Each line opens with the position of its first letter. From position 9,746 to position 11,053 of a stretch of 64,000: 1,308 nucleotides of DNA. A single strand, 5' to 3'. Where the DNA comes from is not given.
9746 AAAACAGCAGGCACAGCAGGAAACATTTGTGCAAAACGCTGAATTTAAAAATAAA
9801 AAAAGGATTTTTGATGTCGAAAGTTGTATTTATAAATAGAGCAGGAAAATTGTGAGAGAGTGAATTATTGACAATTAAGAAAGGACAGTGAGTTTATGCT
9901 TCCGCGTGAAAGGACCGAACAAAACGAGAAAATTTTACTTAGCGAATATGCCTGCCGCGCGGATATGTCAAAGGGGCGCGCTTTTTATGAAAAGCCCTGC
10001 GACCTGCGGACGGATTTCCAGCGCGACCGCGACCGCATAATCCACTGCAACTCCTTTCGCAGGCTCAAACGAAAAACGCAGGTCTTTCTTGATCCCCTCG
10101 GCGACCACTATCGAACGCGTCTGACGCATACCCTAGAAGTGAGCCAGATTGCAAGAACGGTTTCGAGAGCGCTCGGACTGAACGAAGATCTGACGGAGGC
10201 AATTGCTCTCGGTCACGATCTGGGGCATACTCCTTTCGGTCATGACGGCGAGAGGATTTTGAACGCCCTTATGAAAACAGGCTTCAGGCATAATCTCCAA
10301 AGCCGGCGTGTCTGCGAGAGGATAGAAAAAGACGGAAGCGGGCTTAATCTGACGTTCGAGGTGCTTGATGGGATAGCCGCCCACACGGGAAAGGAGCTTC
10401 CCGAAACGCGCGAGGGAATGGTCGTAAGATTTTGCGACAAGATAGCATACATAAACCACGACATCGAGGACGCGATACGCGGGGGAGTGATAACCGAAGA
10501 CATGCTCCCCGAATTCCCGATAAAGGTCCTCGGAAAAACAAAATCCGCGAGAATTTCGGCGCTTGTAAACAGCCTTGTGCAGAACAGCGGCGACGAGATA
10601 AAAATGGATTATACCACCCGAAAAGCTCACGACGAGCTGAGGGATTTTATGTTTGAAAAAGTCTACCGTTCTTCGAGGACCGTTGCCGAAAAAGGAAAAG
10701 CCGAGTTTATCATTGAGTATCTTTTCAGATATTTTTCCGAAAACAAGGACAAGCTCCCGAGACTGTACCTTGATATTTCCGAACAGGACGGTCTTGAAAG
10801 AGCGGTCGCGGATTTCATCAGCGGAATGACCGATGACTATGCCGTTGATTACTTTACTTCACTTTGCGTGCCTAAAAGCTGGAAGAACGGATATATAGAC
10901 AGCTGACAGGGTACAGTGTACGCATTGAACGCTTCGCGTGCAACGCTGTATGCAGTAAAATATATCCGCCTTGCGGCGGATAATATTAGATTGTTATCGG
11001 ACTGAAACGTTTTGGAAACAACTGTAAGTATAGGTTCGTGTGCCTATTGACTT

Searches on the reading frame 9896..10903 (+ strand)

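Call 77: search_protein_families(library=padloc, alignment_id=A7, max_evalue=0.00001)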
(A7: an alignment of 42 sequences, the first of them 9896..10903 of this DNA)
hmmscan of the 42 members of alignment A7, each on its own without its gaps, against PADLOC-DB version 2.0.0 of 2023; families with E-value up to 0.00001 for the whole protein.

A. member 1, window:9896-10903:+ (336 aa): 1 family
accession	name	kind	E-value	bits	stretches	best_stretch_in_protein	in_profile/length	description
PDLC02374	dGTPase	-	5.1e-76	254.6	2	22-163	24-167/395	-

B. families by the number of members that match (of 42 scanned): 18 families
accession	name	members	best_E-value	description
PDLC02203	MzaA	2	6.1e-68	-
PDLC04135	mad3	2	1.9e-36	mads_3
PDLC02980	AriA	2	1.7e-14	-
PDLC04140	mad8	2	3.1e-13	mads_8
PDLC04213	HEC-02A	2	1.6e-09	-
PDLC04242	PDC-M01A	2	9.9e-07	-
PDLC02374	dGTPase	1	5.1e-76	-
PDLC03767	RT_UG29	1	6.5e-54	DRT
PDLC03800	RTasDnaG-like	1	1.4e-45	DRT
PDLC04164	AriA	1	6.2e-08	-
PDLC02914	ATPase-Toprim_I-B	1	1.3e-07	-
PDLC02335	AbiLi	1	1.7e-07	AbiLi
PDLC04146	HEC-02B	1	2.1e-07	-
PDLC00289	PtuA1|PtuA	1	2.9e-07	AAA ATPase domain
PDLC04214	HEC-02A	1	4.8e-07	-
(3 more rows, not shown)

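Call 78: search_protein_families(library=pfam, alignment_id=A7, max_evalue=0.00001)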
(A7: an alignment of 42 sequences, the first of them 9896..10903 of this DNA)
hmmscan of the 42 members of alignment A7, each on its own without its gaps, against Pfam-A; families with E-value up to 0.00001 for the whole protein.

A. member 1, window:9896-10903:+ (336 aa): 2 families
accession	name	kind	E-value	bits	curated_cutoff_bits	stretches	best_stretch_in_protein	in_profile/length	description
PF13286.11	HD_assoc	-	1.3e-20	74.2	22.2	1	236-320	2-89/91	Phosphohydrolase-associated domain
PF01966.28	HD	-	2.9e-15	57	22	1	75-184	1-114/116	HD domain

B. families by the number of members that match (of 42 scanned): 49 families (the first 25 are shown)
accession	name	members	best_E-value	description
PF04542.20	Sigma70_r2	4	4.7e-24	Sigma-70 region 2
PF04545.22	Sigma70_r4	4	1.1e-21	Sigma-70, region 4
PF08757.17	CotH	3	3.5e-50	CotH kinase protein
PF00005.33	ABC_tran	2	2.7e-32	ABC transporter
PF04539.22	Sigma70_r3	2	1.5e-30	Sigma-70 region 3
PF00140.25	Sigma70_r1_2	2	2.4e-16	Sigma-70 factor, region 1.2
PF08281.18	Sigma70_r4_2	2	1.1e-12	Sigma-70, region 4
PF13304.12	AAA_21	2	1.4e-12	AAA domain, putative AbiEii toxin, Type IV TA system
PF02687.27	FtsX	2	2e-08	FtsX-like permease C-terminal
PF00425.24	Chorismate_bind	1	1.5e-92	chorismate binding enzyme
PF00290.26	Trp_syntA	1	3.5e-91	Tryptophan synthase alpha chain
PF00591.27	Glycos_transf_3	1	2.6e-89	Glycosyl transferase family, a/b domain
PF00218.27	IGPS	1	9.6e-85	Indole-3-glycerol phosphate synthase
PF06898.16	YqfD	1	5.5e-69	Putative stage IV sporulation protein YqfD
PF00117.34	GATase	1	8.9e-54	Glutamine amidotransferase class-I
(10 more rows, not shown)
